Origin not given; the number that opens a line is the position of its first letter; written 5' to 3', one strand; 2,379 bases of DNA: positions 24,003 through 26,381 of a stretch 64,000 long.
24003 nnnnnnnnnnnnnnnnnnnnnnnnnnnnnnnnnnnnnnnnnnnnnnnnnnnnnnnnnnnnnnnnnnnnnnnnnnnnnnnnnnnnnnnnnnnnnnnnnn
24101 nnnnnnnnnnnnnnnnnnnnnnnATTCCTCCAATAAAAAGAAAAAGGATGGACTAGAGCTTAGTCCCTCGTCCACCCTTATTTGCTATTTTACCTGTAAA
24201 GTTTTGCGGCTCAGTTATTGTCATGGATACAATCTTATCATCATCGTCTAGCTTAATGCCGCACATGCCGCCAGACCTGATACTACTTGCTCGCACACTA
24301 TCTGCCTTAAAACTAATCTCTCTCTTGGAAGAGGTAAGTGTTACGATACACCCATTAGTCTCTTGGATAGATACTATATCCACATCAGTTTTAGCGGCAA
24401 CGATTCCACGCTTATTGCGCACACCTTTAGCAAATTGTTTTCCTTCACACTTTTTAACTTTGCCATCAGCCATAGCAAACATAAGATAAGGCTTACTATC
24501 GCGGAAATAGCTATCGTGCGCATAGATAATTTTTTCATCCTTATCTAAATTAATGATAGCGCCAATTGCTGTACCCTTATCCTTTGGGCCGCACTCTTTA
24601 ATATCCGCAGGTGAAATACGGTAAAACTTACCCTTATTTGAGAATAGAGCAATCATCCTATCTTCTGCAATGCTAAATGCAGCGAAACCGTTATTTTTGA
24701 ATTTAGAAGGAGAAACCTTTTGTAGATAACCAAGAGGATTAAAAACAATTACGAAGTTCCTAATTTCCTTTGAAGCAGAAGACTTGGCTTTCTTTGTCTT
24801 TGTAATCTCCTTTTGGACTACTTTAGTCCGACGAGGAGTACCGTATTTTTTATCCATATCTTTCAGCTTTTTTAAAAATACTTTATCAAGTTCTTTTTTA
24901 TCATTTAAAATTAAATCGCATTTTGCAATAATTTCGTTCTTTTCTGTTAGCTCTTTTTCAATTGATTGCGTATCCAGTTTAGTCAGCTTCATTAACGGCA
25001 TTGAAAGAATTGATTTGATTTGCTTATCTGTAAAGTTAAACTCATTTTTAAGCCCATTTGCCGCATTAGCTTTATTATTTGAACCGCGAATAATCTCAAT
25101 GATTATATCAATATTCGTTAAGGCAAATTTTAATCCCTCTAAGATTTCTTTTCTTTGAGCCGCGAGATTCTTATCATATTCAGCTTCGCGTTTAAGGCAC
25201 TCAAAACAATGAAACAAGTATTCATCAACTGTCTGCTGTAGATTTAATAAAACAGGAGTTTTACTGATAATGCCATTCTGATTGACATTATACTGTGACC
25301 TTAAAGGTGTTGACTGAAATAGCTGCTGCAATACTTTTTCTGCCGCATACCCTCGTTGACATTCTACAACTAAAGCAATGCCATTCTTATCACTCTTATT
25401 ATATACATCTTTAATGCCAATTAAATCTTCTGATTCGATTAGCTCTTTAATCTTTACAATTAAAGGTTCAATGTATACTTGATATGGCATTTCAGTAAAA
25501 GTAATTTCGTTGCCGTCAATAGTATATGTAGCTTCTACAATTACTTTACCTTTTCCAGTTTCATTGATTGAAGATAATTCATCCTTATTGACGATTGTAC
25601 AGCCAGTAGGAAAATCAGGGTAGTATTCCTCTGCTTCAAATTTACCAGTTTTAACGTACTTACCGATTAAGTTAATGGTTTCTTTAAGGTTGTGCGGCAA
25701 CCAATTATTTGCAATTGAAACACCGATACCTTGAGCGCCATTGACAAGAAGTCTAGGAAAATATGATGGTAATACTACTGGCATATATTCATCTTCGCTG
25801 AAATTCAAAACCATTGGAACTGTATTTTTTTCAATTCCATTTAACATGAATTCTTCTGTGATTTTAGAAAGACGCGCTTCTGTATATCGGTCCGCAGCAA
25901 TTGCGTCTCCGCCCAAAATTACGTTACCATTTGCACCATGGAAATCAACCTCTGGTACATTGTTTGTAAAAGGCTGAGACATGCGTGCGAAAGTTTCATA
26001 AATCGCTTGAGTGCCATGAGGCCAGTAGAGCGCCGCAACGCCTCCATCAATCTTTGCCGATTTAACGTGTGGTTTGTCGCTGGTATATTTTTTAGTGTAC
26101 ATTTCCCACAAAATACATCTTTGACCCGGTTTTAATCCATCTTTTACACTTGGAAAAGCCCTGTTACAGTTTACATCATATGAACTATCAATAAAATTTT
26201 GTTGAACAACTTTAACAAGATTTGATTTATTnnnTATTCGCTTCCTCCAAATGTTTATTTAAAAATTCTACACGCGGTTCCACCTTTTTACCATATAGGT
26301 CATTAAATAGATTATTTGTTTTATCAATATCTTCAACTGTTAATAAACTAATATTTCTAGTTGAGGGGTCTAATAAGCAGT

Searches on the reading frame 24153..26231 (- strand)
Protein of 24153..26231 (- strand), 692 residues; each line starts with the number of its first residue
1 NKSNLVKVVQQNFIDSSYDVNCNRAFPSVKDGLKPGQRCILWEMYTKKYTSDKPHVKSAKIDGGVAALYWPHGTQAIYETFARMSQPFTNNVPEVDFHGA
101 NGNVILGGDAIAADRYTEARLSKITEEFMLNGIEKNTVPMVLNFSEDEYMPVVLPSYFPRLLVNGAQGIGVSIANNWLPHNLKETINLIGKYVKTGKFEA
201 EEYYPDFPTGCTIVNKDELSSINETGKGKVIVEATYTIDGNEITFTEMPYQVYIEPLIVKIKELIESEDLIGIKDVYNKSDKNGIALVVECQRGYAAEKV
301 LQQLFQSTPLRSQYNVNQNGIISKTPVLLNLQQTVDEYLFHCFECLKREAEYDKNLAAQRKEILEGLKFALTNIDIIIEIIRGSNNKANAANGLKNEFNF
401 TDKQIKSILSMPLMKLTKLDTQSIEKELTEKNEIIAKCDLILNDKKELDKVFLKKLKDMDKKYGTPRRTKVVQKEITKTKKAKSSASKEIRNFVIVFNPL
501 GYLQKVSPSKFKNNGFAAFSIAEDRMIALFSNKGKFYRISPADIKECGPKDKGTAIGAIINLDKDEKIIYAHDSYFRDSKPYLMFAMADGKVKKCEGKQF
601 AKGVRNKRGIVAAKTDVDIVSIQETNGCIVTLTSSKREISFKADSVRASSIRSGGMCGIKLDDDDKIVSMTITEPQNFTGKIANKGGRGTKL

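Call 26: search_protein_families(library=phrogs, proteins=[window:24153-26231:-], max_evalue=0.001)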
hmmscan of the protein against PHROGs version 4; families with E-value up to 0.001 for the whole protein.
window:24153-26231:- (692 aa): 3 families
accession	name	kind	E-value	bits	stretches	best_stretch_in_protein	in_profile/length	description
phrog_551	-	DNA, RNA and nucleotide metabolism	3e-113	380.7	1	2-679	9-683/701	DNA topoisomerase II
phrog_28877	-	DNA, RNA and nucleotide metabolism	1.6e-97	328.5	1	2-667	685-1367/1441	DNA topoisomerase II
phrog_20354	-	DNA, RNA and nucleotide metabolism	2.2e-16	61.5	1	3-135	6-135/142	DNA topoisomerase II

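Call 55: search_dna_similar(query=window:24153-26231:-, collection=phages, mode=protein, max_rows=12)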
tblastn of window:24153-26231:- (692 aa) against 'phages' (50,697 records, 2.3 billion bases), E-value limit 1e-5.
Records with a match: 1862; places in all: 1864; records where one place covers at least 80% of the query: 126.
Best place of each record, by identity: <60% 1862.
By first word of the organism name: Escherichia 605; Klebsiella 298; Shigella 82; Aeromonas 81; Acinetobacter 74; Erwinia 64; Vibrio 56; Enterobacter 55; Bacteriophage 51; Enterobacteria 48; and 55 more.
By host as written in the record: Escherichia coli 263; - 245; Klebsiella pneumoniae 100; Erwinia amylovora 46; Aeromonas salmonicida 29; Escherichia coli B 28; Escherichia coli O157:H7 24; Escherichia coli str. K-12 substr. MG1655 22; and 469 more.
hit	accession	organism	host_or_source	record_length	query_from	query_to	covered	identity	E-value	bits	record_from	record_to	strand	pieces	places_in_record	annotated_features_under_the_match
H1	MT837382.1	Bacteriophage sp.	human fecal samples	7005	4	686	99%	34.7%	3e-108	366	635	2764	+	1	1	record has no annotation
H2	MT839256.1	Bacteriophage sp.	human fecal samples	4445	4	672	97%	35.4%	2e-109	367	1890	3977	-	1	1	record has no annotation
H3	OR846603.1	Enterococcus phage Efs 1-1-1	Enterococcus faecalis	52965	4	691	99%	34.4%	3e-108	367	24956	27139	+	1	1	record has no annotation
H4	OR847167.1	Listeria phage LM 4-11-1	Listeria monocytogenes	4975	4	692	100%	34.1%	2e-105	357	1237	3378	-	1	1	record has no annotation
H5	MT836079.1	Bacteriophage sp.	human fecal samples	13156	4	691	99%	33.9%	1e-108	367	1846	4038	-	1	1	record has no annotation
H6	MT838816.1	Bacteriophage sp.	human fecal samples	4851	4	691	99%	33.2%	2e-105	357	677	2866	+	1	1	record has no annotation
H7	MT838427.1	Bacteriophage sp.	human fecal samples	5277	1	691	100%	33.0%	7e-103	350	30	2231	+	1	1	record has no annotation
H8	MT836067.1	Bacteriophage sp.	human fecal samples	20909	1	686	99%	32.9%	9e-103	350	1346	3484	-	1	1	record has no annotation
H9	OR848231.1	Listeria phage LM 4-14-1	Listeria monocytogenes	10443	4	686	99%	32.7%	7e-101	345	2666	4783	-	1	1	record has no annotation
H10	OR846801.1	Listeria phage LM 4-11-1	Listeria monocytogenes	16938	4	686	99%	32.7%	7e-101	345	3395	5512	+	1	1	record has no annotation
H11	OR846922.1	Listeria phage LM 4-11-1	Listeria monocytogenes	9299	4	686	99%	32.7%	1e-100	344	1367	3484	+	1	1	record has no annotation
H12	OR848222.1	Listeria phage LM 4-14-1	Listeria monocytogenes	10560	4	686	99%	32.7%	1e-100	344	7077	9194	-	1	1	record has no annotation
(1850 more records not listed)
